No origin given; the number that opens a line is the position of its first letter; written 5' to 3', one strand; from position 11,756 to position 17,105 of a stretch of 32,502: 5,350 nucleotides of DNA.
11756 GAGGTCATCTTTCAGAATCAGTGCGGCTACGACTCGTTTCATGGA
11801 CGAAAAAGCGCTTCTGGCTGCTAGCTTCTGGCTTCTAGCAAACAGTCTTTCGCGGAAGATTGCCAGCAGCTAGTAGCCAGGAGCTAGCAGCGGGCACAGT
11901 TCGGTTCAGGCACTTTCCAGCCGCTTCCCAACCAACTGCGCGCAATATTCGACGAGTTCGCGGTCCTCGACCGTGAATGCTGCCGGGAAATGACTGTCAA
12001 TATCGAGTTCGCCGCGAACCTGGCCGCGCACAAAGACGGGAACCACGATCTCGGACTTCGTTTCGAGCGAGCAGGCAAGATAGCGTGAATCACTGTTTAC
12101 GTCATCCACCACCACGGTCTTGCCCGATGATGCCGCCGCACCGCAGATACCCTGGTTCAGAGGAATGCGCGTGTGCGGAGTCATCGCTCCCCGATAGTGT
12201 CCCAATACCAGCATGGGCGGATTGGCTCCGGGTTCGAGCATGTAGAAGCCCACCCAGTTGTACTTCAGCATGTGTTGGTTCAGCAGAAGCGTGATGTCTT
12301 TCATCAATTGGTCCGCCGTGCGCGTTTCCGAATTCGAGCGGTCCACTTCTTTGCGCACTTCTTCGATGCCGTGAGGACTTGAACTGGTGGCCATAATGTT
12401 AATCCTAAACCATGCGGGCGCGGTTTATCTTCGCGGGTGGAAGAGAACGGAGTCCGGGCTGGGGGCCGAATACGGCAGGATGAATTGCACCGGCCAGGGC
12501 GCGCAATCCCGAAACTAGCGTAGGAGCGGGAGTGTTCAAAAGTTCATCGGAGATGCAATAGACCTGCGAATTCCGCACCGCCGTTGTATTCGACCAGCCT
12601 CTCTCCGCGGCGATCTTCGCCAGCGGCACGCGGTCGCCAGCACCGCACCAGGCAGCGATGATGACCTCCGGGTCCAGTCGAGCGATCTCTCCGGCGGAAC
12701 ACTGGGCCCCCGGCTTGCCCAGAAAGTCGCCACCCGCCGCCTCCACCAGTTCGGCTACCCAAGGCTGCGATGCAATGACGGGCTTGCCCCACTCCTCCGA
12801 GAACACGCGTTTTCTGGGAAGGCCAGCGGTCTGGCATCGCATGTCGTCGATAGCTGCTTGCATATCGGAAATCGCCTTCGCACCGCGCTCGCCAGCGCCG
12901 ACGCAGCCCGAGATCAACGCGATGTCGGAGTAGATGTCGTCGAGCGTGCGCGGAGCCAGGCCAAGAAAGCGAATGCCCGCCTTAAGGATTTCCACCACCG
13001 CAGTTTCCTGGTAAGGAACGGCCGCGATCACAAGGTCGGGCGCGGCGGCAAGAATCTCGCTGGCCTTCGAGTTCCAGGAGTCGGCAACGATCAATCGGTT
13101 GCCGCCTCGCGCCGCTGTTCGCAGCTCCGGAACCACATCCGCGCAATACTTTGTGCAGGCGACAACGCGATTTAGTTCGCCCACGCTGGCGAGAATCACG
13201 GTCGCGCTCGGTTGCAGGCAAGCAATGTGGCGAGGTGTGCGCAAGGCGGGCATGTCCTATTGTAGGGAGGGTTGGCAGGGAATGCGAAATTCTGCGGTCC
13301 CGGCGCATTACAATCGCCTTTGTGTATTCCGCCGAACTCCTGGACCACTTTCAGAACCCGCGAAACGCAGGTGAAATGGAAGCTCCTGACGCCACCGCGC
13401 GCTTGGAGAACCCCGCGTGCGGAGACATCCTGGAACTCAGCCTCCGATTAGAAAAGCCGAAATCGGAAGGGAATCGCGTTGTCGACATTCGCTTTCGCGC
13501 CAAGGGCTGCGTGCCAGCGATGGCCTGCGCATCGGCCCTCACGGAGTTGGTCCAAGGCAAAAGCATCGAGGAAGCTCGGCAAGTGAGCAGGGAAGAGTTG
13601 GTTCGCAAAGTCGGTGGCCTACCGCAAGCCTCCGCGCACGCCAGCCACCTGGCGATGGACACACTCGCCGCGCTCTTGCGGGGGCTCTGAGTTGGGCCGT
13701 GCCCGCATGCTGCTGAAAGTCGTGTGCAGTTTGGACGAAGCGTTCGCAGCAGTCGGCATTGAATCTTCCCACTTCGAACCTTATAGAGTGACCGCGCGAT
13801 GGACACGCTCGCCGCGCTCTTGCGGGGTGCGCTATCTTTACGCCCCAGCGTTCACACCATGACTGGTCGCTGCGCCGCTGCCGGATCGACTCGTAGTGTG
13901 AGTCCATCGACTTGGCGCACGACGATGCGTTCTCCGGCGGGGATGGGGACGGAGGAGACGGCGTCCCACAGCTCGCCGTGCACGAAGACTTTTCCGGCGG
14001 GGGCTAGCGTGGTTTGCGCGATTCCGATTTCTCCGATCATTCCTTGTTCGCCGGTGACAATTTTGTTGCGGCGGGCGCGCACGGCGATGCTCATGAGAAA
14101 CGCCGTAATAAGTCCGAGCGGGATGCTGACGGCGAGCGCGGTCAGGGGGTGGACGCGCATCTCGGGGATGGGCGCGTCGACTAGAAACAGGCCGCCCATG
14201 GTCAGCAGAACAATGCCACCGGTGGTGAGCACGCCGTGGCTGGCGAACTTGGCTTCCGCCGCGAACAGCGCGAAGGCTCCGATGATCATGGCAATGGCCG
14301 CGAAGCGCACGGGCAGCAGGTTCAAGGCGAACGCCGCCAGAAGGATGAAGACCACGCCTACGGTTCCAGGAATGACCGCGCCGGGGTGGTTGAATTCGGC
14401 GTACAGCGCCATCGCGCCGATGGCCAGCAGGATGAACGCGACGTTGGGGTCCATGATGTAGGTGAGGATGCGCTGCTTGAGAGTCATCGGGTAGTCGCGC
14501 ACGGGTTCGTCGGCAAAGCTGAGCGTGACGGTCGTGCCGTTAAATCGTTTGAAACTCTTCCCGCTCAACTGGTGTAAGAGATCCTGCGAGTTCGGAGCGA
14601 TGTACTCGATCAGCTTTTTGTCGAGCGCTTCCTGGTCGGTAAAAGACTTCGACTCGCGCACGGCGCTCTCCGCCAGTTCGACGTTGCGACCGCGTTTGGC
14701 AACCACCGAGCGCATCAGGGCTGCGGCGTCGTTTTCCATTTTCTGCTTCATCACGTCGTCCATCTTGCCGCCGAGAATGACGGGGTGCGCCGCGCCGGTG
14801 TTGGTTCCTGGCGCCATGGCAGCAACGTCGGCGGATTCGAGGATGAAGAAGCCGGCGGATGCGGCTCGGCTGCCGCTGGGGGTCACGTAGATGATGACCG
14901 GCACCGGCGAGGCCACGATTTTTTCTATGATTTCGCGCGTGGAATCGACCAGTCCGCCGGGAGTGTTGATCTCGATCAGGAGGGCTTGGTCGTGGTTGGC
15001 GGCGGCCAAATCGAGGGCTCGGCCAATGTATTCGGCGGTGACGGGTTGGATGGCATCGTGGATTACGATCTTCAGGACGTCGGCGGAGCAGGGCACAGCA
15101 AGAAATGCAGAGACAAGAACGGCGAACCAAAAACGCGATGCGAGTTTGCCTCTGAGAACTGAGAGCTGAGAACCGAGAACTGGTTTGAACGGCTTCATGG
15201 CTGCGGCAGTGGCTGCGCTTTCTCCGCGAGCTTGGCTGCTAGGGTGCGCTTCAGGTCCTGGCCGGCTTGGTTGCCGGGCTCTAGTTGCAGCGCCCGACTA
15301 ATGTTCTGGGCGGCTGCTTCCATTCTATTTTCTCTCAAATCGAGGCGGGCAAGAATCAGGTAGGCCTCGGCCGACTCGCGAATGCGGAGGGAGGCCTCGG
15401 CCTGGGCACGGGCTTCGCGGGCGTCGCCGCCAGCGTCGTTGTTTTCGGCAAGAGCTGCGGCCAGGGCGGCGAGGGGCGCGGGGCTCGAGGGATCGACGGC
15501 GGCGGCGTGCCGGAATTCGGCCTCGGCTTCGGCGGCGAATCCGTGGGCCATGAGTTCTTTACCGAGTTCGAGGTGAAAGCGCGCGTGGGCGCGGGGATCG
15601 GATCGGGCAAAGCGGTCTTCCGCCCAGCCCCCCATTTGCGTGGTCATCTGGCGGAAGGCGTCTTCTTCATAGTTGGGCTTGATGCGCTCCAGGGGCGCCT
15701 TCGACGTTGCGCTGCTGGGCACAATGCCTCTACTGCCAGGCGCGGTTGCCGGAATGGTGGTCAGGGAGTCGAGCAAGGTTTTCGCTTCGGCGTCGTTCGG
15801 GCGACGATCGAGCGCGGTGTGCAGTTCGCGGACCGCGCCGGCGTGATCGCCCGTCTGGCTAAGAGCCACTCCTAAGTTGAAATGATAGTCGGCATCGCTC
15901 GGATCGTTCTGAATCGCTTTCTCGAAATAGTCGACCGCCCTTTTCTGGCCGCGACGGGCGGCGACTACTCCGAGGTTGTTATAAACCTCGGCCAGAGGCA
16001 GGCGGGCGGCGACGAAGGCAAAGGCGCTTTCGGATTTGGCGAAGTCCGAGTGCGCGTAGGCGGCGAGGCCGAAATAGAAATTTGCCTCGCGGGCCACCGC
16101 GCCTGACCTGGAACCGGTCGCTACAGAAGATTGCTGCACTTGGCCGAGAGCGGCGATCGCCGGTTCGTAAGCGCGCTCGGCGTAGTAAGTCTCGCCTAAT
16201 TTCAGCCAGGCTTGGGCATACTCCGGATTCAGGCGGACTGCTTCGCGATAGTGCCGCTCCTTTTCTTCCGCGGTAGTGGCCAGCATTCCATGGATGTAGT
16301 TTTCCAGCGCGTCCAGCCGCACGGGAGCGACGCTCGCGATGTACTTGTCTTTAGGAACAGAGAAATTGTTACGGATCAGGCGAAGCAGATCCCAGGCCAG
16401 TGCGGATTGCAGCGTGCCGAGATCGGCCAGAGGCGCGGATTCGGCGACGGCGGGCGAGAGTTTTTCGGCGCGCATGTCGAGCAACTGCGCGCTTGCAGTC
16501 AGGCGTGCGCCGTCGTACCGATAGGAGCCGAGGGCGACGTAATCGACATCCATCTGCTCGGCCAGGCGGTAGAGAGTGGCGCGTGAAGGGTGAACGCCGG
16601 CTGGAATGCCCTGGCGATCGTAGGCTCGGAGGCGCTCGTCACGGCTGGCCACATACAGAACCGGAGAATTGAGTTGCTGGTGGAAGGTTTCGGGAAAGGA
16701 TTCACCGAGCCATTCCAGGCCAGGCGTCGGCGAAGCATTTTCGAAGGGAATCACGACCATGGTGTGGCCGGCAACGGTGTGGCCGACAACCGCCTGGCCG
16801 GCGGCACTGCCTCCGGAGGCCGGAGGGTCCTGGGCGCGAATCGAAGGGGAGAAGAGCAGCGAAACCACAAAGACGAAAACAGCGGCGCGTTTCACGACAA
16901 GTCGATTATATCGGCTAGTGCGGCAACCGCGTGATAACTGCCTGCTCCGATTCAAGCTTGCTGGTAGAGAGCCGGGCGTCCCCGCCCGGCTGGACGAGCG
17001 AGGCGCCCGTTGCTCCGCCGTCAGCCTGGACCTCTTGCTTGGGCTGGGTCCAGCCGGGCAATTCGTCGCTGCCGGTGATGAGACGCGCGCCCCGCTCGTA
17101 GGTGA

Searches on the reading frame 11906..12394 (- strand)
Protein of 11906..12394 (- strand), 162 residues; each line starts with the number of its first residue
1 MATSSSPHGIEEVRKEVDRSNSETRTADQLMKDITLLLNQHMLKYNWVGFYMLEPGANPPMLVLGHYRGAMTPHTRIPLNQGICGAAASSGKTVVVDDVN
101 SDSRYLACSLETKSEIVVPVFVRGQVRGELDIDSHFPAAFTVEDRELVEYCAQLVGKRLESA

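Call 36: search_protein_families(library=pfam, proteins=[window:11906-12394:-], max_evalue=0.001)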
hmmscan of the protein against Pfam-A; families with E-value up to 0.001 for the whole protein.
window:11906-12394:- (162 aa): 3 families
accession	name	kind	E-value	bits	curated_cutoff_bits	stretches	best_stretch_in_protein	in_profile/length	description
PF01590.32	GAF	-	5.1e-14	53.4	22.4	1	29-158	4-132/133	GAF domain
PF13185.12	GAF_2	-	4.2e-10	40.4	28.6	1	26-156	3-132/136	GAF domain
PF13492.12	GAF_3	-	6.4e-06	27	27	1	35-160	9-128/129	GAF domain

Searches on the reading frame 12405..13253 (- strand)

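Call 35: search_protein_families(library=pfam, proteins=[window:12405-13253:-], max_evalue=0.001)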
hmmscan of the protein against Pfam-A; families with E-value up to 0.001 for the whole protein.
window:12405-13253:- (282 aa): 1 family
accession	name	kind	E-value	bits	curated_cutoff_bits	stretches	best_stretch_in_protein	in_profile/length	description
PF01497.23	Peripla_BP_2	-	2.2e-25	89.9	27.5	1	10-236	1-233/235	Periplasmic binding protein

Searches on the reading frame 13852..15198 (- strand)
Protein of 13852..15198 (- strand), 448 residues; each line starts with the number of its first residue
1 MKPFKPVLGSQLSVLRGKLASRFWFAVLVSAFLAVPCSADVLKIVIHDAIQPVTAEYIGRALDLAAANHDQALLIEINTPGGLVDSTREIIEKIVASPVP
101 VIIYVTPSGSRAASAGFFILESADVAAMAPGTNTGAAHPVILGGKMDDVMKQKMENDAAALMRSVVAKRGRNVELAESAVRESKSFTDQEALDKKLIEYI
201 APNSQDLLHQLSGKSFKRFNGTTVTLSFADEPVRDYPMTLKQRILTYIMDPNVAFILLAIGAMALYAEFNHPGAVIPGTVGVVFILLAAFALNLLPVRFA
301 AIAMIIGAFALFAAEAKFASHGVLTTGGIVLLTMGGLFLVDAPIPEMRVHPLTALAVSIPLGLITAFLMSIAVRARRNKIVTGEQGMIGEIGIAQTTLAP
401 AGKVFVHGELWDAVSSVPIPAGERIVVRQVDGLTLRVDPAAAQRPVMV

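Call 35: search_protein_families(library=pfam, proteins=[window:13852-15198:-], max_evalue=0.001)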
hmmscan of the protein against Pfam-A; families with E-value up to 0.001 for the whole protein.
window:13852-15198:- (448 aa): 4 families
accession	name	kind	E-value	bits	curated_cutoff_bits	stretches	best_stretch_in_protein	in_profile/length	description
PF24961.1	NfeD_membrane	-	7.9e-22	78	26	1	252-369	1-117/119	NfeD integral membrane domain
PF25145.1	NfeD1b_N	-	3.8e-20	72.7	40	1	41-203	2-158/189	NfeD1b, N-terminal domain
PF01957.25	NfeD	-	1e-16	61.3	29.1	1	385-439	2-57/57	NfeD-like C-terminal, partner-binding domain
PF00574.28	CLP_protease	-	1.2e-06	28.9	20.2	1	44-201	19-179/182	Clp protease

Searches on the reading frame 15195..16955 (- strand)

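Call 36: search_protein_families(library=pfam, proteins=[window:15195-16955:-], max_evalue=0.001)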
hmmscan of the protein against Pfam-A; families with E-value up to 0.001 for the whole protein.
window:15195-16955:- (586 aa): 14 families
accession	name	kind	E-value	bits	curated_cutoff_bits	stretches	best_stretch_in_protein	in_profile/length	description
PF13432.12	TPR_16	-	3.9e-17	62.8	32.7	2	339-389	15-65/65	Tetratricopeptide repeat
PF13414.12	TPR_11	-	4.5e-16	58.7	26.8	2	235-259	16-40/42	TPR repeat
PF13431.12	TPR_17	-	1.4e-14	53.4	24.4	1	343-375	1-33/34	Tetratricopeptide repeat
PF14559.12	TPR_19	-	1.8e-14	54.3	25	1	339-395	9-65/68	Tetratricopeptide repeat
PF07719.23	TPR_2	-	8.2e-14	51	27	1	355-388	1-34/34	Tetratricopeptide repeat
PF00515.34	TPR_1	-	2.6e-13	49.6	27.8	0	322-354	1-34/34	Tetratricopeptide repeat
PF13428.12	TPR_14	-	1.4e-12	47.4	23.5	0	460-500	3-43/44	Tetratricopeptide repeat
PF13181.12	TPR_8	-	2.9e-11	43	25.7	0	355-388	1-34/34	Tetratricopeptide repeat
PF23914.1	TPR_CcmH_CycH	-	2.8e-09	37.4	42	0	528-564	49-85/158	Cytochrome c-type biogenesis protein H TPR domain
PF13424.12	TPR_12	-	2.7e-05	24.7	30.1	1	322-385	3-75/77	Tetratricopeptide repeat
PF14561.12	TPR_20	-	7.4e-05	23.4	25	1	337-404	4-74/90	Tetratricopeptide repeat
PF24575.1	TPR_Slam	-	0.00018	22.3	35.2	0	217-266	48-100/104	Surface lipoprotein assembly modifier, N-terminal TPR repeats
PF13174.12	TPR_6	-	0.00019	22.3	26.3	0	248-275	1-28/33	Tetratricopeptide repeat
PF13371.12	TPR_9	-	0.00054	20.4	35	1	338-394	12-68/73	Tetratricopeptide repeat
